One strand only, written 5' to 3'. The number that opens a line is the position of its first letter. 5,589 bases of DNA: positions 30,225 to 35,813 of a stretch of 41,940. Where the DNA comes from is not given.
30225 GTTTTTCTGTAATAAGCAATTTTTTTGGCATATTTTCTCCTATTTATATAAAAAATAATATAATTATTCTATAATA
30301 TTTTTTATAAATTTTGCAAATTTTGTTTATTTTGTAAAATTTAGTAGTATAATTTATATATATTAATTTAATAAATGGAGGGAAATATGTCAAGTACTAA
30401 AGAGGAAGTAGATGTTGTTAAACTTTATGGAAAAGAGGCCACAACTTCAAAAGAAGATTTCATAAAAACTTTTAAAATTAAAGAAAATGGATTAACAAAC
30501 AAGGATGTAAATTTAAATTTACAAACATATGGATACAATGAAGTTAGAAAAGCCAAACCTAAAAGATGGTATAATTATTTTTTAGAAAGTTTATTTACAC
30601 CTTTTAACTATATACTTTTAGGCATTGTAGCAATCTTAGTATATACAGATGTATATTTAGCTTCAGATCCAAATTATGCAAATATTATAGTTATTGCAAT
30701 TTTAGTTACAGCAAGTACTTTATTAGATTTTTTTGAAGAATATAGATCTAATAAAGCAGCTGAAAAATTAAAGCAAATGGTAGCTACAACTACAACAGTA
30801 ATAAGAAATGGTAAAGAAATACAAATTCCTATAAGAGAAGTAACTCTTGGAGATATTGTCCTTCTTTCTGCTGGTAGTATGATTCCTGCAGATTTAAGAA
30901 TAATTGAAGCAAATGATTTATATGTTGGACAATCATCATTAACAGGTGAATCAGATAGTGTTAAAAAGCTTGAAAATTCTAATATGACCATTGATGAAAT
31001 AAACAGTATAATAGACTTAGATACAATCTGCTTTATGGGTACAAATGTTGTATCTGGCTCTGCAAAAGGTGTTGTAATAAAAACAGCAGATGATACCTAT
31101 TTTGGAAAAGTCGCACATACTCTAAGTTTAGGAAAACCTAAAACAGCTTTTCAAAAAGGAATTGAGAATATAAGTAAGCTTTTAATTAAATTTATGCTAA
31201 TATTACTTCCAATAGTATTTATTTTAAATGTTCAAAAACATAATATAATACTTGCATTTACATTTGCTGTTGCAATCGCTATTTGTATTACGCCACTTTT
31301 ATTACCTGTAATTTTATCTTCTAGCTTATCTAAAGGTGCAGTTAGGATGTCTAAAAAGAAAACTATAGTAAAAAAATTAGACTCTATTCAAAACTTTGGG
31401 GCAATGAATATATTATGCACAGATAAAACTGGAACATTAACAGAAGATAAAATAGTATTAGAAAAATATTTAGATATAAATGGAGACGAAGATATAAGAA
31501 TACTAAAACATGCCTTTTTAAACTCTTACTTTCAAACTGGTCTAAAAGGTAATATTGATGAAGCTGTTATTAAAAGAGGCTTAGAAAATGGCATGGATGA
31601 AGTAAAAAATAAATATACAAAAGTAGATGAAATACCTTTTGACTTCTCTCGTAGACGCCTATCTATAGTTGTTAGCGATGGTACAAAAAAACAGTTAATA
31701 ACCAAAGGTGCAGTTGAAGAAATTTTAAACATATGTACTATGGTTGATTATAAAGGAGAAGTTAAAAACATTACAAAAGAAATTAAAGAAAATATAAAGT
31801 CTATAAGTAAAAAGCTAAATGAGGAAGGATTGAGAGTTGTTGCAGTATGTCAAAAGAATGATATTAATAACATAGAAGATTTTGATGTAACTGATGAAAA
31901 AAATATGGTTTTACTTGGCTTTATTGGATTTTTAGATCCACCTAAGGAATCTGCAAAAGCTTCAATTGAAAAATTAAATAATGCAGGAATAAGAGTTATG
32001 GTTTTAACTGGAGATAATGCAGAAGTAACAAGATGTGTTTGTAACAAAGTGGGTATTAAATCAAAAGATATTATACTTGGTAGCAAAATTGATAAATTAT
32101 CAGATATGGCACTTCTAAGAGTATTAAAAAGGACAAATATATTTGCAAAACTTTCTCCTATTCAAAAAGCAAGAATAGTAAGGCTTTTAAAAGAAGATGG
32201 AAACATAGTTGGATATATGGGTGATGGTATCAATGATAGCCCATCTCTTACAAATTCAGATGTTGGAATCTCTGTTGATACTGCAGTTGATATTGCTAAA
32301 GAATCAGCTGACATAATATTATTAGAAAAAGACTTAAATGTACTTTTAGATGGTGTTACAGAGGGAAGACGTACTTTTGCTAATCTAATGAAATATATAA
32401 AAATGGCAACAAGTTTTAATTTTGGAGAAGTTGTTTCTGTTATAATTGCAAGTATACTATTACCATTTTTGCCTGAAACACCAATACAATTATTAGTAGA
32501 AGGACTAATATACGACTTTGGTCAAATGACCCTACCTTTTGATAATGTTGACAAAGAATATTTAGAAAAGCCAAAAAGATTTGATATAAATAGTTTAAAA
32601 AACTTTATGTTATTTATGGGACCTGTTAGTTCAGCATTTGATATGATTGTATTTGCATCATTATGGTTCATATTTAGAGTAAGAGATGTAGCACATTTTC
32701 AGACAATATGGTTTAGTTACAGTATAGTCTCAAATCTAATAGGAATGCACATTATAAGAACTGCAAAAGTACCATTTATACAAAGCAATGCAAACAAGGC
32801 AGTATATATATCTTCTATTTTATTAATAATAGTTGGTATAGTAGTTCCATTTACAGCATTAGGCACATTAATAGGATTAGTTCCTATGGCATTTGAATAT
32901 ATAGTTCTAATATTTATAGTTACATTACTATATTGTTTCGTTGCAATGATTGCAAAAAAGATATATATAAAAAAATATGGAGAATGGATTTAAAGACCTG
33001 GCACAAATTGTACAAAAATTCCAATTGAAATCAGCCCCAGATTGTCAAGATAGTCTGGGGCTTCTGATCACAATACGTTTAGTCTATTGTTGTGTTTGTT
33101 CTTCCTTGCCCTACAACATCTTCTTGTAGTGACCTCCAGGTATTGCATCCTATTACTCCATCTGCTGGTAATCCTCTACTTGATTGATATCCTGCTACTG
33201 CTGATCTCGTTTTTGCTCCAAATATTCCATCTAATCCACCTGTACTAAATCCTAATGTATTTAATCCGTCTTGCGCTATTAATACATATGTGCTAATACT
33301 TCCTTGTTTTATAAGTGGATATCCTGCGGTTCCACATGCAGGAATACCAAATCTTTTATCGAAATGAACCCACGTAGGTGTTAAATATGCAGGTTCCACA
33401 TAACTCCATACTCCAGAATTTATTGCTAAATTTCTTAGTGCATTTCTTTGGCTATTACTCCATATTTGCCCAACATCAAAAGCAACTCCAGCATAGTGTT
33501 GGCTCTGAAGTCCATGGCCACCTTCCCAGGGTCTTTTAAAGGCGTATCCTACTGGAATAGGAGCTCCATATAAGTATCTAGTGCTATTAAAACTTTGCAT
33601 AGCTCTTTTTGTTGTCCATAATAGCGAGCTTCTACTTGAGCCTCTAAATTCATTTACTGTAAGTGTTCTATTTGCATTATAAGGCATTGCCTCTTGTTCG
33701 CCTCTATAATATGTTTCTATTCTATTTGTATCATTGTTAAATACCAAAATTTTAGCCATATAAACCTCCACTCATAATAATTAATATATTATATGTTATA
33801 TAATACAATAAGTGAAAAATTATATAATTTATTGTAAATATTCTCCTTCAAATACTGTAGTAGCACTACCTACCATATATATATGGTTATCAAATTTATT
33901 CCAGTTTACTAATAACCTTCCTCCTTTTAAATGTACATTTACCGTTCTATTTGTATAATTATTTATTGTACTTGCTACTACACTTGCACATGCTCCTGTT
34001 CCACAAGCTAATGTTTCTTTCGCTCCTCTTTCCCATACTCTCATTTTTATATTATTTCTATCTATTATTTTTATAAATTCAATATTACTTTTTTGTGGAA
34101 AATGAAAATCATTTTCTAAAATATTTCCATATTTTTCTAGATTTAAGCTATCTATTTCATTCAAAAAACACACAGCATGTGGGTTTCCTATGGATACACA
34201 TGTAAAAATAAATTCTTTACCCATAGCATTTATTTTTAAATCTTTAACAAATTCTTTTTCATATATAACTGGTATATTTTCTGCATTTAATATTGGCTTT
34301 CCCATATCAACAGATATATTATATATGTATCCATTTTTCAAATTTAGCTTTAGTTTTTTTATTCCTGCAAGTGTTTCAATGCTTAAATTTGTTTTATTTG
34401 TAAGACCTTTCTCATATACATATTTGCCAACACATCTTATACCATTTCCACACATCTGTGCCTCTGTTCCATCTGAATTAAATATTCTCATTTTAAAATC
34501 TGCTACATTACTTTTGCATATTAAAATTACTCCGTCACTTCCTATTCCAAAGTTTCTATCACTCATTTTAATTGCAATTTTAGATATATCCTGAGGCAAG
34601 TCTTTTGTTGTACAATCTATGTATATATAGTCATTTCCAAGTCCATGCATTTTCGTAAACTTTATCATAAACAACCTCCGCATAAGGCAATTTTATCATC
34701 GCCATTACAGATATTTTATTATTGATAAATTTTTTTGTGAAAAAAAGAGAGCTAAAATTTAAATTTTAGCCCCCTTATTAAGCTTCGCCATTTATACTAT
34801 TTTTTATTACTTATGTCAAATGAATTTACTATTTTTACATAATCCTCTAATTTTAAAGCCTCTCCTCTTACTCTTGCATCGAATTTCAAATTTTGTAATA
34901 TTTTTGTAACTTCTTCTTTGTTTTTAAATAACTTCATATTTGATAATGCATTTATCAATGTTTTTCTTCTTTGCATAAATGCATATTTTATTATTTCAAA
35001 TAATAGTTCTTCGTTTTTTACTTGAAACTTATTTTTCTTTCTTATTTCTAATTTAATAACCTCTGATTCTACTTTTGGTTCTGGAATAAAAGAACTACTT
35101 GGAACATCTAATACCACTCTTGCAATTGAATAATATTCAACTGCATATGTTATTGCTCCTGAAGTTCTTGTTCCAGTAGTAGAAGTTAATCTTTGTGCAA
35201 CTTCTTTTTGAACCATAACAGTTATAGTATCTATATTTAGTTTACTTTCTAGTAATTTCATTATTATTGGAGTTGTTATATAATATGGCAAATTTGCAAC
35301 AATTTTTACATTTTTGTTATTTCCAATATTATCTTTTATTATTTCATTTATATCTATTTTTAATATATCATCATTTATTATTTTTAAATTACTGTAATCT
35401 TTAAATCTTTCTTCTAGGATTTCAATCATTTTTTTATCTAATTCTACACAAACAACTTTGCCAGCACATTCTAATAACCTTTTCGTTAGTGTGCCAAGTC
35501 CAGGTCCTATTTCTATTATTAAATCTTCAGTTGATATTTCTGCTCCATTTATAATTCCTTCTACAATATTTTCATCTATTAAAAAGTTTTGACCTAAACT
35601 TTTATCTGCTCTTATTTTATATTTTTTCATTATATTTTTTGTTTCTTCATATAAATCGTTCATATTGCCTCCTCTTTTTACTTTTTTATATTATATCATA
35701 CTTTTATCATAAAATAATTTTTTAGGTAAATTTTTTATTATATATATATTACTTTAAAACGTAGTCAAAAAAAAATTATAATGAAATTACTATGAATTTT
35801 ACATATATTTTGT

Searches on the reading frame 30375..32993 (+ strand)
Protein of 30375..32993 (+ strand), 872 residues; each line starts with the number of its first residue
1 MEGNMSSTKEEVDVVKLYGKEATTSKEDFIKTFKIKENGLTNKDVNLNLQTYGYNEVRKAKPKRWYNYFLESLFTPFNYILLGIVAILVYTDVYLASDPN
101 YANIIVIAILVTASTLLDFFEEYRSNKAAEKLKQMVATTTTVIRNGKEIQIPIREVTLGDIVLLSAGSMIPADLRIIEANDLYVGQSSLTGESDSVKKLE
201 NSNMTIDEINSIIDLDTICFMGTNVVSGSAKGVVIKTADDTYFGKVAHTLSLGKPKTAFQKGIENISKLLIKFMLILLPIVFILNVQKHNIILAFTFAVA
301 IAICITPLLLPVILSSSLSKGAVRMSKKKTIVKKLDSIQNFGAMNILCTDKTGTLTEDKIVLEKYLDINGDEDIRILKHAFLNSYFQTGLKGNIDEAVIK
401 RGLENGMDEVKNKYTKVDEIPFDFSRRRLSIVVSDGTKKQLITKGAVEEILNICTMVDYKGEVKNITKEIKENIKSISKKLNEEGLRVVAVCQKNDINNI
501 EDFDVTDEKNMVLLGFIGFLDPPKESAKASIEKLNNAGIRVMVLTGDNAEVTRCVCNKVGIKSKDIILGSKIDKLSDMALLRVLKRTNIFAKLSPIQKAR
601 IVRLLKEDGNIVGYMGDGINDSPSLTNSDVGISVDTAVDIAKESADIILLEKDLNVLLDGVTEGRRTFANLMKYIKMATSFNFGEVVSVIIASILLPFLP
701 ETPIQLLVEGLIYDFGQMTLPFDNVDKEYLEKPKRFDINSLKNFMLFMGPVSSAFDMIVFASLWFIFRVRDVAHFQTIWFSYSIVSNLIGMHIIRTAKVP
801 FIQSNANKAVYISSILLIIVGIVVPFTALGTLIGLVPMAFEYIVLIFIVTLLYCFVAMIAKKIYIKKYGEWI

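Call 52: search_protein_families(library=pfam, proteins=[window:30375-32993:+])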
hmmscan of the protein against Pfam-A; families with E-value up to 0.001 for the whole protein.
window:30375-32993:+ (872 aa): 5 families
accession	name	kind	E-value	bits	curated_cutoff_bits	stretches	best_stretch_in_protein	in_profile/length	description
PF00122.25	E1-E2_ATPase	-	2.1e-40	138.6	28.1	1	135-328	2-181/181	E1-E2 ATPase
PF00689.26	Cation_ATPase_C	-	3.1e-18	66.6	27.3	1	699-863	2-175/175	Cation transporting ATPase, C-terminus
PF00702.32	Hydrolase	-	2e-12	48.3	26.4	1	346-627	3-189/191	haloacid dehalogenase-like hydrolase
PF00690.31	Cation_ATPase_N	-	8.9e-12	44.9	20.4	1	25-87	5-68/69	Cation transporter/ATPase, N-terminus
PF13246.12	Cation_ATPase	-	3.5e-10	40.2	21.7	1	403-456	32-90/91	Cation transport ATPase (P-type)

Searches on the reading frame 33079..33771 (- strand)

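Call 53: search_protein_families(library=pfam, proteins=[window:33079-33771:-])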
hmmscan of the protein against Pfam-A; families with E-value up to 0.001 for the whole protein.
window:33079-33771:- (230 aa): 1 family
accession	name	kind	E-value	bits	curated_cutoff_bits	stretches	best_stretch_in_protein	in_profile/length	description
PF01471.23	PG_binding_1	-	1.2e-14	54.6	23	1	163-215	5-57/57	Putative peptidoglycan binding domain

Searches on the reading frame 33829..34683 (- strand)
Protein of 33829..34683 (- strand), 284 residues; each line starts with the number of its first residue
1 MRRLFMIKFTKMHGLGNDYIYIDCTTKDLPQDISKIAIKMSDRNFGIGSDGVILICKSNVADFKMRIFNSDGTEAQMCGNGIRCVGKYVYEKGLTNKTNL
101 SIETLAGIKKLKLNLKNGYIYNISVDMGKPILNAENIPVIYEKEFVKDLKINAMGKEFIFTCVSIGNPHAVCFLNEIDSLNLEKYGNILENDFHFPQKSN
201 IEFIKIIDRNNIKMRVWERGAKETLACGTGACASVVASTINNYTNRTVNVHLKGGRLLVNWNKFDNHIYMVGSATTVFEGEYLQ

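Call 53: search_protein_families(library=pfam, proteins=[window:33829-34683:-])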
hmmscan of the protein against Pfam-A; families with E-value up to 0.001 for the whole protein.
window:33829-34683:- (284 aa): 3 families
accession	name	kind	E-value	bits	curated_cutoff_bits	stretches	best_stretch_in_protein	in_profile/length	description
PF01678.24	DAP_epimerase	-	1.7e-64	215.8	34.7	2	9-131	1-119/121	Diaminopimelate epimerase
PF02567.21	PhzC-PhzF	-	1.6e-06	28.3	27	1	58-233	48-223/281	Phenazine biosynthesis-like protein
PF05544.16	Pro_racemase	-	0.00065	19.3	27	1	52-137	58-146/325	Proline racemase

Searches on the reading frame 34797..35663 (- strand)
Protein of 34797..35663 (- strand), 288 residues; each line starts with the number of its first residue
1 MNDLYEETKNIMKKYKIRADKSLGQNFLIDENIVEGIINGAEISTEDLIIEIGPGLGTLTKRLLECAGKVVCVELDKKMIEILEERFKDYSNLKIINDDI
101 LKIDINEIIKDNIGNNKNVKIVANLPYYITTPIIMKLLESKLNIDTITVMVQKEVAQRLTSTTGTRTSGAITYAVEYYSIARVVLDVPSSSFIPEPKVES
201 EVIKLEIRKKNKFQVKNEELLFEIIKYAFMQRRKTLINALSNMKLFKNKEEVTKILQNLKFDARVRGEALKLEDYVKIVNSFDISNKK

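Call 53: search_protein_families(library=pfam, proteins=[window:34797-35663:-])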
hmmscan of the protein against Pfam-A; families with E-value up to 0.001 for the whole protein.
window:34797-35663:- (288 aa): 5 families
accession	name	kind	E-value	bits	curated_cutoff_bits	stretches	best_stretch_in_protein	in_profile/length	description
PF00398.26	RrnaAD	-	2.5e-62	210.8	24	1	19-281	4-260/263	Ribosomal RNA adenine dimethylase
PF13649.12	Methyltransf_25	-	6.1e-06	27.3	27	1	49-105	1-60/97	Methyltransferase domain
PF08242.18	Methyltransf_12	-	4.5e-05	24.6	30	1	50-105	1-58/98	Methyltransferase domain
PF05401.17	NodS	-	0.00051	20.4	24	0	49-129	47-119/201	Nodulation protein S (NodS)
PF08241.18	Methyltransf_11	-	0.00088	20.3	21.2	0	51-104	2-55/95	Methyltransferase domain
